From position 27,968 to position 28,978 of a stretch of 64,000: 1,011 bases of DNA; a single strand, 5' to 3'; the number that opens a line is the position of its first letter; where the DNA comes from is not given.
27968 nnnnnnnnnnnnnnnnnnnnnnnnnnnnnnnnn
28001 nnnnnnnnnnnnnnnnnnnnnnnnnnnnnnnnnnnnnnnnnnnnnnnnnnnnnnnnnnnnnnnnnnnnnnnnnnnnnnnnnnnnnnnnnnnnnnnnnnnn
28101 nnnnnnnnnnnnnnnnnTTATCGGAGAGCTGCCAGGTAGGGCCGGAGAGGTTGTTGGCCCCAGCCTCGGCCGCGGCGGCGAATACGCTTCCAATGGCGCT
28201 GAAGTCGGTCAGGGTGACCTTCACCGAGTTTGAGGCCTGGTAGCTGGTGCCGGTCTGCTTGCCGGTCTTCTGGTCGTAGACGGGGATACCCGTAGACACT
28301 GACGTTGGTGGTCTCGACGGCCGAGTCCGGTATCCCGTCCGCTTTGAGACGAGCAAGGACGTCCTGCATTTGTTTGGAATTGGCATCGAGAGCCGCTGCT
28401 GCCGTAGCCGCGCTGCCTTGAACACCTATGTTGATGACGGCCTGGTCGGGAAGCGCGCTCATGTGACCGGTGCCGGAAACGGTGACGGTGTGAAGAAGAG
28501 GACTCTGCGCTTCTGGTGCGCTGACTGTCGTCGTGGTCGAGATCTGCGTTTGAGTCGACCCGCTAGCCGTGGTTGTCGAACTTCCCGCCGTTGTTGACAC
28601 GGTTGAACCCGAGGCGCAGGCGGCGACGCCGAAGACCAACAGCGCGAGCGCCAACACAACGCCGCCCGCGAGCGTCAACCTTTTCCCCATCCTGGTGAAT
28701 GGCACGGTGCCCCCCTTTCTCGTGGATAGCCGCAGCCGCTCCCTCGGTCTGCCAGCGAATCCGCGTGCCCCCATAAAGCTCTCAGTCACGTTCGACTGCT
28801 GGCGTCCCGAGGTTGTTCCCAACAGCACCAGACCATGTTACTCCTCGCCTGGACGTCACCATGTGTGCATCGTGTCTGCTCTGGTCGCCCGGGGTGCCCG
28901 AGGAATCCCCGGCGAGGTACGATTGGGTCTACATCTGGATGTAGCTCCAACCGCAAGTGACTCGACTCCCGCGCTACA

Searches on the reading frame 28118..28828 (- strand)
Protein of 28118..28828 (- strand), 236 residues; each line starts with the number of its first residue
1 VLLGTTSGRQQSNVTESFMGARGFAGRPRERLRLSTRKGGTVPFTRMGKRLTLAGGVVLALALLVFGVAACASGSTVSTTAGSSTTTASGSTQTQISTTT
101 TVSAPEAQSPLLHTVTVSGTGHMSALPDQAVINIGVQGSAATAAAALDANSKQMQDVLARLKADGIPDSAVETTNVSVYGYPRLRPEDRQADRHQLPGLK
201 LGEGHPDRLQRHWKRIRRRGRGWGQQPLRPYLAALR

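Call 72: search_protein_families(library=pfam, proteins=[window:28118-28828:-], max_evalue=0.1)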
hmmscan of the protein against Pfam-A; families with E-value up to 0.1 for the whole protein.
window:28118-28828:- (236 aa): 3 families
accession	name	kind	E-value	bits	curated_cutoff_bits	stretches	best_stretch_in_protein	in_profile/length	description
PF04402.19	SIMPL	-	2.8e-17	64.1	25.2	1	115-185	1-72/205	Protein of unknown function (DUF541)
PF06933.16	SSP160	-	0.001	17.8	25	1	58-153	269-359/758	Special lobe-specific silk protein SSP160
PF21827.1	New_glue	-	0.0039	17.4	31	1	58-104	6-55/94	New glue protein family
